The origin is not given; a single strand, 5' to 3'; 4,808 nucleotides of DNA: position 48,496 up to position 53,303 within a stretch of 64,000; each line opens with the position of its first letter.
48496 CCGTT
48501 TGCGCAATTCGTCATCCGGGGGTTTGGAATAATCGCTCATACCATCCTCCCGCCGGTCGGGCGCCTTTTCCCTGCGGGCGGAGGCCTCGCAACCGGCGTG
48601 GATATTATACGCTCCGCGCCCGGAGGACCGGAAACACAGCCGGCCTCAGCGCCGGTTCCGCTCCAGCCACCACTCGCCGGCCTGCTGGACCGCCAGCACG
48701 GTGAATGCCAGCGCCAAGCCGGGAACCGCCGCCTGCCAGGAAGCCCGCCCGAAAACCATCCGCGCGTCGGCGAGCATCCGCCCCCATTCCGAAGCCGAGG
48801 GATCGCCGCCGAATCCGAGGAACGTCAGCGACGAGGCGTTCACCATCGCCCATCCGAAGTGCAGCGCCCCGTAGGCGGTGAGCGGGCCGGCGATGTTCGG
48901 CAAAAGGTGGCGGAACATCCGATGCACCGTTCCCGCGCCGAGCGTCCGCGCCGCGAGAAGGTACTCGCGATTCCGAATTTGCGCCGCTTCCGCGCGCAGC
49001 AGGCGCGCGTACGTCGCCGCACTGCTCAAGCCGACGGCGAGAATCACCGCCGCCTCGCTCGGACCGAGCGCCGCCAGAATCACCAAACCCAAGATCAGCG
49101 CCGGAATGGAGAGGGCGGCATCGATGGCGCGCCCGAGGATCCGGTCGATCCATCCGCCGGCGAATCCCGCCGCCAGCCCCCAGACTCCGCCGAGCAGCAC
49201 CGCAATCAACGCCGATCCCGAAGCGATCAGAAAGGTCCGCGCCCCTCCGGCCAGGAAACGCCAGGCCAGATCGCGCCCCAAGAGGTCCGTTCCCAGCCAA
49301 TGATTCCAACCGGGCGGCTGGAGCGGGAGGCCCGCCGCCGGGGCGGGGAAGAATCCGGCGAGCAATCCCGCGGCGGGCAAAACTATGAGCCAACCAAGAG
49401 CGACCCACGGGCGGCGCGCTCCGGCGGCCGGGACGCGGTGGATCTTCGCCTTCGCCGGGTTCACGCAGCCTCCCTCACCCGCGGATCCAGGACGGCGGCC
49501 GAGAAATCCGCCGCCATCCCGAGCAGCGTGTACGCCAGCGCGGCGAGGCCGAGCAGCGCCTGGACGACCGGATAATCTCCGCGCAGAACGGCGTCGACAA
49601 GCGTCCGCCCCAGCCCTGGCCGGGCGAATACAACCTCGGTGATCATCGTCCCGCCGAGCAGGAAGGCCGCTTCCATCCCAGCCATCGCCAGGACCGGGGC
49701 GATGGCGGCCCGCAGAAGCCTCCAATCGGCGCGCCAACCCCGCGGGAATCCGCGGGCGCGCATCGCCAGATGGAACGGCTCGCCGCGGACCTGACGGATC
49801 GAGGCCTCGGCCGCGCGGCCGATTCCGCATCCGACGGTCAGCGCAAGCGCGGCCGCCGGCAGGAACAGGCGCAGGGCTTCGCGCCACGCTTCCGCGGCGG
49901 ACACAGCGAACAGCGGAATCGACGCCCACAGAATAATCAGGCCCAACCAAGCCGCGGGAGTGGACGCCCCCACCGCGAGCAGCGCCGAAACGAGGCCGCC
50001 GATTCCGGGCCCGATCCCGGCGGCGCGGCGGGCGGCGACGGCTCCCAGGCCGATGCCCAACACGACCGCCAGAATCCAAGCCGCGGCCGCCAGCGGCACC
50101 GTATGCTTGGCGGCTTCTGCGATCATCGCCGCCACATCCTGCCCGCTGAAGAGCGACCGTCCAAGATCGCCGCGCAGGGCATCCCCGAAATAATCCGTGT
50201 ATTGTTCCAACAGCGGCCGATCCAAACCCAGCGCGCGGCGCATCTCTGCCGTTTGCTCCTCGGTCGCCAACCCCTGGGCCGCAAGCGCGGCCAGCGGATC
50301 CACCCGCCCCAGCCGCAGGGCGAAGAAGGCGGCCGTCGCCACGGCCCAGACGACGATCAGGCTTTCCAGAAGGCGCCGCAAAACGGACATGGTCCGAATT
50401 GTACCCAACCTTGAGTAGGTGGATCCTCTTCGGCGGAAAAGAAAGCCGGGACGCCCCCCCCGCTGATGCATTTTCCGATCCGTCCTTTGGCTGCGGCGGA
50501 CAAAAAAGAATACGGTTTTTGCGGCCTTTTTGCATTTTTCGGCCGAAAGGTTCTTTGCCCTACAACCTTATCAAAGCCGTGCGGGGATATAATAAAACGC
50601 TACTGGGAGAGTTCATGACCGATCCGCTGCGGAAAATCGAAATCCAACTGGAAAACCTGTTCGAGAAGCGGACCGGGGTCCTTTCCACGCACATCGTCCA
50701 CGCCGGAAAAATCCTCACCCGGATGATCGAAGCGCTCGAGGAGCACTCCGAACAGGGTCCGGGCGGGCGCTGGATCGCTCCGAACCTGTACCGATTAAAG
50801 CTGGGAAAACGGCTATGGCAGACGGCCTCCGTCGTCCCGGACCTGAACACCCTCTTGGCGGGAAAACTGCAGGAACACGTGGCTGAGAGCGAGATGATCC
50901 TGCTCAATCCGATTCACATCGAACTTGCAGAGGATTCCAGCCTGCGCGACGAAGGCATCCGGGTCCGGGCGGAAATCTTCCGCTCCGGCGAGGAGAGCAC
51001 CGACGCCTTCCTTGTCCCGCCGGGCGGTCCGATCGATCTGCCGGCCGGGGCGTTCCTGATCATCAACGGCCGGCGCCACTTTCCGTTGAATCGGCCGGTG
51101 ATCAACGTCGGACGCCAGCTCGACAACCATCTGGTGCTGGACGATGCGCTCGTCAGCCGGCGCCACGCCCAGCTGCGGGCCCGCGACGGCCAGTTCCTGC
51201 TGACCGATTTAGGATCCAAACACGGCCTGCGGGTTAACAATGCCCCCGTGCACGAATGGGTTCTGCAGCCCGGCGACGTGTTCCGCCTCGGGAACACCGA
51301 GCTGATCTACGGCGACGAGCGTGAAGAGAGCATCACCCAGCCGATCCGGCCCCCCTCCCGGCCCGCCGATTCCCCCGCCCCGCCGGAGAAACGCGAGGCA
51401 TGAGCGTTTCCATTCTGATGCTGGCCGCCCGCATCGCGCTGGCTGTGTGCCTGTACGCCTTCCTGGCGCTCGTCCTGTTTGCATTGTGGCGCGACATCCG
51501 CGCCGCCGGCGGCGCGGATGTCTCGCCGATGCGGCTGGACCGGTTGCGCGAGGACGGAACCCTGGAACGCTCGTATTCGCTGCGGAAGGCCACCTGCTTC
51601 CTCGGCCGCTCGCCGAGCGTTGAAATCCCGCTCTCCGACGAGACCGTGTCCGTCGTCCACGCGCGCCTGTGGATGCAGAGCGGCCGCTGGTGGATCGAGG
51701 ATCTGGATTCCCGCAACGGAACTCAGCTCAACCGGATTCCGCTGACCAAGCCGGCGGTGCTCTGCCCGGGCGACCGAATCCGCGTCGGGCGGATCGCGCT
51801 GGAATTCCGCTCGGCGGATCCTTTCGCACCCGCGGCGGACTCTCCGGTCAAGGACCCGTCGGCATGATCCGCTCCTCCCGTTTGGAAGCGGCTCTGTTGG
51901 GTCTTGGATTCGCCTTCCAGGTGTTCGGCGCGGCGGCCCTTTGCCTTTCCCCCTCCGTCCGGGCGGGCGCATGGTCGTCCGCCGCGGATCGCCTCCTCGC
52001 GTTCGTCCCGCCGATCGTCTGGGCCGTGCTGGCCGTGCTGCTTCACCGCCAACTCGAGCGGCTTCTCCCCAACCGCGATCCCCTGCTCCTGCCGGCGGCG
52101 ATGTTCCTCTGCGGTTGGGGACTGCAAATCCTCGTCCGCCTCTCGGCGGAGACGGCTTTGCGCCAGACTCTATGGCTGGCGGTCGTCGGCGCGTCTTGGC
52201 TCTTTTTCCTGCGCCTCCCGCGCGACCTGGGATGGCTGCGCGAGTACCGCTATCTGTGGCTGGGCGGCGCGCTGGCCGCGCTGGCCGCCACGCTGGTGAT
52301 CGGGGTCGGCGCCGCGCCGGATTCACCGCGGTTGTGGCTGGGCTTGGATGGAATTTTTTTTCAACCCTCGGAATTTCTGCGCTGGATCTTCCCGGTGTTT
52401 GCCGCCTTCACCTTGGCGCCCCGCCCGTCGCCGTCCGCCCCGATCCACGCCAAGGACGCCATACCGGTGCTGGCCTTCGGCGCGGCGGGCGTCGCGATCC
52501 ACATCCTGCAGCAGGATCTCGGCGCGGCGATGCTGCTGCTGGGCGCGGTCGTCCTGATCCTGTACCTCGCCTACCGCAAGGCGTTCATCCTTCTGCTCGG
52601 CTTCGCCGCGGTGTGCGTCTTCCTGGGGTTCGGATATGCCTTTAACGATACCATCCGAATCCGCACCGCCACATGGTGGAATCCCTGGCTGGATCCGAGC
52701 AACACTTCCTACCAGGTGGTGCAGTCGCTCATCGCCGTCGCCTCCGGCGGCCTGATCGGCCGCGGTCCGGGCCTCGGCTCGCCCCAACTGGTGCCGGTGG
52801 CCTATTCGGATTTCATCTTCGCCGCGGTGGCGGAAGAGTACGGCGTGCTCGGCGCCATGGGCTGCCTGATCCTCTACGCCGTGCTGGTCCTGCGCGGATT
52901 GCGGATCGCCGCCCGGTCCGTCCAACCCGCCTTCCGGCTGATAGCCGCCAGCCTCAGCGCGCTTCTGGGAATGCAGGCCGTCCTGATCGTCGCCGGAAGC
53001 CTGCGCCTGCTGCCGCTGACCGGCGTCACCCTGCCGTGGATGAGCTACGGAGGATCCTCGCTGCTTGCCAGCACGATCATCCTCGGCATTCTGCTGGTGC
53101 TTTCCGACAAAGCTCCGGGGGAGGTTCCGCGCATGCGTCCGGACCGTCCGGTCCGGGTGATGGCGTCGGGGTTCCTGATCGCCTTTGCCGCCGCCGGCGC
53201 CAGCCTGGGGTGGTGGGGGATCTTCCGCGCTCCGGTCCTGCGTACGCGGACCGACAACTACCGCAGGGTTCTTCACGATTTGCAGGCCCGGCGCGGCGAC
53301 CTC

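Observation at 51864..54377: Natural SEDS-bPBP fusion in which the transpeptidase domain has lost all three catalytic motifs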

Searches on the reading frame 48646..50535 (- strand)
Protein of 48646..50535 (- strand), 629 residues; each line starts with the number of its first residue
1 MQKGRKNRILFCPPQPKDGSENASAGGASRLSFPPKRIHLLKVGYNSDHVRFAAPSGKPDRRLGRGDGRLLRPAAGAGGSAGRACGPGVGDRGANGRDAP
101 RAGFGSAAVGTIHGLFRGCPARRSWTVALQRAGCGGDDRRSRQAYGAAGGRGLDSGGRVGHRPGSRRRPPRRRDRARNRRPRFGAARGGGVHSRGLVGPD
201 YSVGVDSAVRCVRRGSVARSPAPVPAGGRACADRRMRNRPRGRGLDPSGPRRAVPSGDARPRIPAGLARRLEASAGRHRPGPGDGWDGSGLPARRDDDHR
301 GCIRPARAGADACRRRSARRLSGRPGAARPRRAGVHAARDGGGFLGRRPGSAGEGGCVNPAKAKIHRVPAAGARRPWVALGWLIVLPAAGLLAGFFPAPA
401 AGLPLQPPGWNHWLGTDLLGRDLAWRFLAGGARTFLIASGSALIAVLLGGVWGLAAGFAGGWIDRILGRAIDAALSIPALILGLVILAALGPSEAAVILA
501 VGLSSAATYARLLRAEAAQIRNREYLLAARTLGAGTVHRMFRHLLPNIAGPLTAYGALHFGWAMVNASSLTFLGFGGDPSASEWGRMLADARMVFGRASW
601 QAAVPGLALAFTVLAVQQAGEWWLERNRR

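Call 17: search_protein_families(library=pfam, proteins=[window:48646-50535:-], max_evalue=0.001)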
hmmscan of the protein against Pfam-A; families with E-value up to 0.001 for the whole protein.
window:48646-50535:- (629 aa): 1 family
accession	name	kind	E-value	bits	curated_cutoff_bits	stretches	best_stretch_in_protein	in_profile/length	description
PF00528.27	BPD_transp_1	-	1.9e-24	86.9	26.4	1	449-615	1-166/184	Binding-protein-dependent transport system inner membrane component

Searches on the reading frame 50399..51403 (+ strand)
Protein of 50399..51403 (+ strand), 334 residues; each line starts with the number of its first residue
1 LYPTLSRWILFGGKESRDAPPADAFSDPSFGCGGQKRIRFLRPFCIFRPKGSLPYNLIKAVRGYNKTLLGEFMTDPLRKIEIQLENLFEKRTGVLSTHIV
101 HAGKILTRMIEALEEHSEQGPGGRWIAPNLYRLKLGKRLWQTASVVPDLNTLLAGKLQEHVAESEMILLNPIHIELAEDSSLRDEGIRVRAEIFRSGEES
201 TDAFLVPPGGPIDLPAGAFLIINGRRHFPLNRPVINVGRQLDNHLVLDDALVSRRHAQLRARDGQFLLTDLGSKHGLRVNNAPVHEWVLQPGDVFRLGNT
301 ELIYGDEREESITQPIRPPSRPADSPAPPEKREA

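Call 3: search_protein_families(library=pfam, proteins=[window:50399-51403:+], max_evalue=0.01)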
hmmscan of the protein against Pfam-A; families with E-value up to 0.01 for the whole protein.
window:50399-51403:+ (334 aa): 3 families
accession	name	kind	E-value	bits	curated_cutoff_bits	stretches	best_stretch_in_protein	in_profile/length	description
PF00498.31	FHA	-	9.1e-18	64.9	20.7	1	236-298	2-67/67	FHA domain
PF16697.10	Yop-YscD_cpl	-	2.5e-15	56.9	33.2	1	227-304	11-90/94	Inner membrane component of T3SS, cytoplasmic domain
PF12401.13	FhaA_N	-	7.1e-09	36.6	25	1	77-189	1-114/115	FhaA, N-terminal domain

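Call 4: search_protein_families(library=ncbifam, proteins=[window:50399-51403:+], max_evalue=0.01)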
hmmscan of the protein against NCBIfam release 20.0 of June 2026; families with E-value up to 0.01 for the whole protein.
window:50399-51403:+ (334 aa): 5 families
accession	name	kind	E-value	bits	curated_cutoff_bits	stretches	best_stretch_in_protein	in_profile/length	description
NF041660.2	oxygluDhInhib_OdhI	equivalog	3.3e-15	56.1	200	1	215-304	33-127/130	oxoglutarate dehydrogenase inhibitor Odhl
NF049868.1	FhaB_Rv0019c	equivalog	5.8e-13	49.2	125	1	227-302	80-156/158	FHA domain-containing protein FhaB/FipA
NF033760.1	gliding_GltG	equivalog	1.2e-10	40.6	650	1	231-306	22-98/650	adventurous gliding motility protein GltG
TIGR03354.1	VI_FHA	hypoth_equivalog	1.4e-09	38.3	120.25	1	235-302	26-99/420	type VI secretion system-associated FHA domain protein TagH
NF052573.1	HisKinEspAMyxo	equivalog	3e-07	28.9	1400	1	227-304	40-118/755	serine histidine kinase EspA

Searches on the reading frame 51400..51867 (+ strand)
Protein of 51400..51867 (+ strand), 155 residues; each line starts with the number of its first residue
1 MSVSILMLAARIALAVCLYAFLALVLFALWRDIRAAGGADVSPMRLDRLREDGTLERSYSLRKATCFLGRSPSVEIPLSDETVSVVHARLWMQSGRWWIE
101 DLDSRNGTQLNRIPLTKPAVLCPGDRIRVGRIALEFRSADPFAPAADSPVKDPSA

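Call 3: search_protein_families(library=pfam, proteins=[window:51400-51867:+], max_evalue=0.01)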
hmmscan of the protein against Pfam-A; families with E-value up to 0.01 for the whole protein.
window:51400-51867:+ (155 aa): 2 families
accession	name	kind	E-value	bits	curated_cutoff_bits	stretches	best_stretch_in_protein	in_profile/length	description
PF00498.31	FHA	-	7.9e-17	61.9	20.7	1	68-130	3-67/67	FHA domain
PF16697.10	Yop-YscD_cpl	-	4.8e-13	49.6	33.2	1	58-139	11-93/94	Inner membrane component of T3SS, cytoplasmic domain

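Call 4: search_protein_families(library=ncbifam, proteins=[window:51400-51867:+], max_evalue=0.01)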
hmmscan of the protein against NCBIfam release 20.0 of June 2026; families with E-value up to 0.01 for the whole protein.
window:51400-51867:+ (155 aa): 5 families
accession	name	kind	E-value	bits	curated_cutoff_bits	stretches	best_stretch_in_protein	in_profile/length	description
NF049868.1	FhaB_Rv0019c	equivalog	4.8e-23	82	125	1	57-135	79-157/158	FHA domain-containing protein FhaB/FipA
NF041660.2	oxygluDhInhib_OdhI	equivalog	7.2e-11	42.1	200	1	59-136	51-127/130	oxoglutarate dehydrogenase inhibitor Odhl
TIGR03354.1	VI_FHA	hypoth_equivalog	1.8e-10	41.2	120.25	1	58-153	18-118/420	type VI secretion system-associated FHA domain protein TagH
NF052573.1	HisKinEspAMyxo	equivalog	7.8e-09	34.1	1400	1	54-133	36-115/755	serine histidine kinase EspA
NF033760.1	gliding_GltG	equivalog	1.3e-05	24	650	1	44-143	5-103/650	adventurous gliding motility protein GltG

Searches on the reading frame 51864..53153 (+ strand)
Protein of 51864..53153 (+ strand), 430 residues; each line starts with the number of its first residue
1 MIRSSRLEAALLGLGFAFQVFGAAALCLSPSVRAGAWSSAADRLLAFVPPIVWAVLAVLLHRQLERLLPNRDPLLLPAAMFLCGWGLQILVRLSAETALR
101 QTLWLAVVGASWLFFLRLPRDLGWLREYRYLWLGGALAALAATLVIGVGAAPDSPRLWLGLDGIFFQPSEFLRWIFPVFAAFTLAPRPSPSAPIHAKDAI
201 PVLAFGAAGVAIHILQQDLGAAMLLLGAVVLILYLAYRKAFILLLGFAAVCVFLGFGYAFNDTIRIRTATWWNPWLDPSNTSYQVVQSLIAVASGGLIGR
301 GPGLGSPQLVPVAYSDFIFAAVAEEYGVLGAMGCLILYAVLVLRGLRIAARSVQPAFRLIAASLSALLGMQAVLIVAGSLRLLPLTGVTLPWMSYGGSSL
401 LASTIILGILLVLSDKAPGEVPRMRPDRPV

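Call 29: search_solved_structures(query=window:51864-53153:+, max_evalue=0.00001, show_alignments=3)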
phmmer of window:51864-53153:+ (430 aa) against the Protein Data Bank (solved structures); distinct sequences matched with E-value up to 0.00001: 7.
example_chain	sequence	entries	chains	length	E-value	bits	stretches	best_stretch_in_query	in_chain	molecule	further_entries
6bar_A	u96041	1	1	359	8.6e-29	104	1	128-413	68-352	Rod shape determining protein RodA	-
6pl5_A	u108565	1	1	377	1.8e-28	102.9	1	129-413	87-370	Peptidoglycan glycosyltransferase RodA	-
6bas_A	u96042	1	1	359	1.7e-27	99.7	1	128-413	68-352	Peptidoglycan glycosyltransferase RodA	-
6pl6_A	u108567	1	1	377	3.9e-27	98.5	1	129-413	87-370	Peptidoglycan glycosyltransferase RodA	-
8tj3_B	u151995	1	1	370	2.9e-26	95.6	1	143-411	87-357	Peptidoglycan glycosyltransferase MrdB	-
25hr_A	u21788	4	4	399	4.9e-23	85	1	76-413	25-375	Probable peptidoglycan glycosyltransferase FtsW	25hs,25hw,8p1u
8bh1_A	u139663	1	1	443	6.4e-22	81.4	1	75-413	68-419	Probable peptidoglycan glycosyltransferase FtsW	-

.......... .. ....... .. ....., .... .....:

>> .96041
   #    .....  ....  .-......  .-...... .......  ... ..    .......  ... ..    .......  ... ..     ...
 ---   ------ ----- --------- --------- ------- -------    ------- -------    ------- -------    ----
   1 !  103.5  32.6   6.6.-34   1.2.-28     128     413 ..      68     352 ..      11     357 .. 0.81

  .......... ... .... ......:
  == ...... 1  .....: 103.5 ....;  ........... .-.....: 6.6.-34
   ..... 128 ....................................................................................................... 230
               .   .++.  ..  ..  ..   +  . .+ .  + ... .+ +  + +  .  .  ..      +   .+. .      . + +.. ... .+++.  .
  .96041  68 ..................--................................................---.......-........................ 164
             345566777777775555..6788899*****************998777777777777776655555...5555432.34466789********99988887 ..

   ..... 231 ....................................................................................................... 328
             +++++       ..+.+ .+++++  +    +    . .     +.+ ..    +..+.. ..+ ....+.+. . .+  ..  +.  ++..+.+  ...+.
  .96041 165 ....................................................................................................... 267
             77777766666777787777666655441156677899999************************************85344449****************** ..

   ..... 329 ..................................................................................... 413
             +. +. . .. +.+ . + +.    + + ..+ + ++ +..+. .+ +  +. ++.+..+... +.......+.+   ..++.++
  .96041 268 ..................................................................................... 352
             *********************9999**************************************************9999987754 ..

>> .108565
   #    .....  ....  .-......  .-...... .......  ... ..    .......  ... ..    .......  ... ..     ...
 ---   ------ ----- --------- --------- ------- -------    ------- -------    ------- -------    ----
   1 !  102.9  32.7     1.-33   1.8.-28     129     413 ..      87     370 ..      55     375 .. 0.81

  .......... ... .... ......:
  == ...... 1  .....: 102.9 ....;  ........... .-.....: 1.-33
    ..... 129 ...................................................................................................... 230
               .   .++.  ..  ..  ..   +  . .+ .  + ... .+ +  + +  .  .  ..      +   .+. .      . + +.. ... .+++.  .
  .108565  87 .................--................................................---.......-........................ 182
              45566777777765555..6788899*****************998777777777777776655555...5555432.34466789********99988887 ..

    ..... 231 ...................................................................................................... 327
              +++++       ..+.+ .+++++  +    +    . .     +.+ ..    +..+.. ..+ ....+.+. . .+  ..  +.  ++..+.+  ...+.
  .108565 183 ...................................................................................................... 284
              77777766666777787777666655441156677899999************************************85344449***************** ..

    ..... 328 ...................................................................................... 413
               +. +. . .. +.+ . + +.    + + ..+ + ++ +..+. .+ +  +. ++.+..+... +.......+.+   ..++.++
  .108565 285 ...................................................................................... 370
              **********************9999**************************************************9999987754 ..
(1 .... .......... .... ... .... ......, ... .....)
